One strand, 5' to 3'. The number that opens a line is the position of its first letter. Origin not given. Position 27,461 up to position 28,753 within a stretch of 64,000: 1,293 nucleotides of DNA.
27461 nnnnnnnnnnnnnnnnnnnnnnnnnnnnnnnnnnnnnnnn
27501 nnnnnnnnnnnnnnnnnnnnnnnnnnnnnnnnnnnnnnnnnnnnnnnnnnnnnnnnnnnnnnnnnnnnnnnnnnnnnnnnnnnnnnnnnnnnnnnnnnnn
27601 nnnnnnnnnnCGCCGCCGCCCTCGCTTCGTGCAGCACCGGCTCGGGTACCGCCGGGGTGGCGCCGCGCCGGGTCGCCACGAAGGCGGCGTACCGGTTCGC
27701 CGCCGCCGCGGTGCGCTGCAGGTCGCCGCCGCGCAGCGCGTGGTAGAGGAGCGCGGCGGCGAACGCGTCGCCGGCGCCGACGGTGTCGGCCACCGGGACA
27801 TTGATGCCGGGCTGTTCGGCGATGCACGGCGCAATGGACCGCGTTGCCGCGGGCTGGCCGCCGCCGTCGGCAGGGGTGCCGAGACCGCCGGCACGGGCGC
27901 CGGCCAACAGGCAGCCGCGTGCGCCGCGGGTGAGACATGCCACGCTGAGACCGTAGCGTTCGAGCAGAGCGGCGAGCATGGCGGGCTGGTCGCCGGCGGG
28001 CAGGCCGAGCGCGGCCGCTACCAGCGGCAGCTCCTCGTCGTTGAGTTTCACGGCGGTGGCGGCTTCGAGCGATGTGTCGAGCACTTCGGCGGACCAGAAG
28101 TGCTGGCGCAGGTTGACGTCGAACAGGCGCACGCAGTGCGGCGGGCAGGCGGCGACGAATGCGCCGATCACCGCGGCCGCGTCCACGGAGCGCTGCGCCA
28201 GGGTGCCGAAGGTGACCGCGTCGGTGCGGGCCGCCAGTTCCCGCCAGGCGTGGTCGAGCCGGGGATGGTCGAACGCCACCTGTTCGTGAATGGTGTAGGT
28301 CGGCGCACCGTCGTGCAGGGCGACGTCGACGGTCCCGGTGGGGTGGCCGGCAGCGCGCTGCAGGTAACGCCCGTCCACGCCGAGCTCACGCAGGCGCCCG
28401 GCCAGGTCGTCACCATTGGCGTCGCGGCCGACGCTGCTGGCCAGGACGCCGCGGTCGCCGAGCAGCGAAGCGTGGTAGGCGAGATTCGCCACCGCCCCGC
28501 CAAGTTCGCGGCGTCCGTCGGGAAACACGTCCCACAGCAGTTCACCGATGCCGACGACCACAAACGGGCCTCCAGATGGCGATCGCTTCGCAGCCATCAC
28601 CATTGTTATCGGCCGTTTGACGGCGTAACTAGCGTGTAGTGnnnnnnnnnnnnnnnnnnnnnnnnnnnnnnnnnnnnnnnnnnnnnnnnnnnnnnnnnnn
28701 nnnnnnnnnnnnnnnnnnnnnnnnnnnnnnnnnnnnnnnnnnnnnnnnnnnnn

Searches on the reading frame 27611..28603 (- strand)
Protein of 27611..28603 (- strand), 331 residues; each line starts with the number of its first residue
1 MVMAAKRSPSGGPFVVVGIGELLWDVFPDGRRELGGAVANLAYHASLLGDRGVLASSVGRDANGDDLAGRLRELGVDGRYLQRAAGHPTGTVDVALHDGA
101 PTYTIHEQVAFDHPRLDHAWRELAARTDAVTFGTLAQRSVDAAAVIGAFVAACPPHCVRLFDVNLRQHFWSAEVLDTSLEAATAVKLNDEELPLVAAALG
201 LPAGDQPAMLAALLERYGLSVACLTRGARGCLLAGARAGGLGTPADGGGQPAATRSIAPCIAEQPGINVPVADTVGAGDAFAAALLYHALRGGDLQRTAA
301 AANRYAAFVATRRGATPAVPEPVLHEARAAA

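Call 5: search_protein_families(library=pfam, proteins=[window:27611-28603:-], max_evalue=0.01)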
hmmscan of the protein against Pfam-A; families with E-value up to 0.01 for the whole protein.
window:27611-28603:- (331 aa): 1 family
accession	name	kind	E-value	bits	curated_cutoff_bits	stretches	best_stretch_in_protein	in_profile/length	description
PF00294.29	PfkB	-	1.2e-32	113.9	25.8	1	31-320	32-300/302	pfkB family carbohydrate kinase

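Call 6: search_protein_families(library=ncbifam, proteins=[window:27611-28603:-], max_evalue=0.001)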
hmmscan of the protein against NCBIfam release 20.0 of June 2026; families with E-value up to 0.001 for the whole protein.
window:27611-28603:- (331 aa): 17 families
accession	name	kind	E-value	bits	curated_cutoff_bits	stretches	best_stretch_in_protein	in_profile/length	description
TIGR04382.1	myo_inos_iolC_N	equivalog_domain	4.3e-23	82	300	1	33-321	32-301/309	5-dehydro-2-deoxygluconokinase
NF006957.1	PRK09434.1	equivalog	2.7e-15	56.7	450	1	19-105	7-98/302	fructokinase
NF047869.1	myo_kin_aldol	exception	2.9e-15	55.7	600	2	263-323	265-325/586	bifunctional 5-dehydro-2-deoxygluconokinase/5-dehydro-2-deoxyphosphogluconate aldolase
TIGR02152.1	D_ribokin_bact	equivalog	1.9e-13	50.4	299.65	1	265-321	236-292/298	ribokinase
NF040938.1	KDG_KDGal_kin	equivalog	4.7e-10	39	400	1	263-321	237-295/305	bifunctional 2-dehydro-3-deoxygluconokinase/2-dehydro-3-deoxygalactonokinase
NF007321.0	PRK09813.1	equivalog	8.5e-10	38.5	247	1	264-311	209-256/261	fructoselysine 6-kinase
TIGR02198.1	rfaE_dom_I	equivalog_domain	9e-10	38.2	345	0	264-318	251-305/315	D-glycero-beta-D-manno-heptose-7-phosphate kinase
NF041332.1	KDG_KDGal_kin_Halo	equivalog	1.5e-09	37.8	440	0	261-314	243-296/320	bifunctional 2-dehydro-3-deoxygluconokinase/2-dehydro-3-deoxygalactonokinase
NF008353.0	PRK11142.1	equivalog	2e-09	37.4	341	1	265-321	239-295/307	ribokinase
NF053626.1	RibKinHalex1628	equivalog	2.8e-09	36.9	330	1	260-318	221-281/293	ATP-dependent ribose-1-phosphate kinase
NF041134.1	R1P_kin_Thcocales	equivalog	6.7e-08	32.3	500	1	248-319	203-272/291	ADP-dependent ribose-1-phosphate kinase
TIGR03168.1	1-PFK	subfamily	3.7e-07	29.3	216.4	1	267-316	239-288/305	hexose kinase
TIGR03828.1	pfkB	equivalog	4e-07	29.4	292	1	267-316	239-288/305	1-phosphofructokinase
NF041633.1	trifunc_aldol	exception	1.6e-05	23.6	700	0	267-297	509-539/580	KHG/KDPG aldolase/sugar kinase fusion protein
NF052444.1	DhDoxglucKinKdgK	equivalog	8.2e-05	22.1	400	1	270-315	250-295/303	2-dehydro-3-deoxygluconokinase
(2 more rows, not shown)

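Call 63: search_solved_structures(query=window:27611-28561:-, max_evalue=1e-10)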
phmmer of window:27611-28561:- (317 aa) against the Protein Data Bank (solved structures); distinct sequences matched with E-value up to 1e-10: 5.
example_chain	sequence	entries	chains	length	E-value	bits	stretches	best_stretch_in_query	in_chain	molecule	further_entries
2qhp_A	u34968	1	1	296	1.1e-48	169.2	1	2-218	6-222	Fructokinase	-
3ewm_A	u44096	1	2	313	6.5e-20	74.7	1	18-178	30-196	Uncharacterized sugar kinase PH1459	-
3gbu_A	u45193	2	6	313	7.7e-20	74.4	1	18-178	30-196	Uncharacterized sugar kinase PH1459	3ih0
5zwy_A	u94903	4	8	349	2.2e-11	46.6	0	251-308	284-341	Ribokinase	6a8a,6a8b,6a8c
3pl2_A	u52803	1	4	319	3.1e-11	46.1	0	11-218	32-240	Sugar kinase, ribokinase family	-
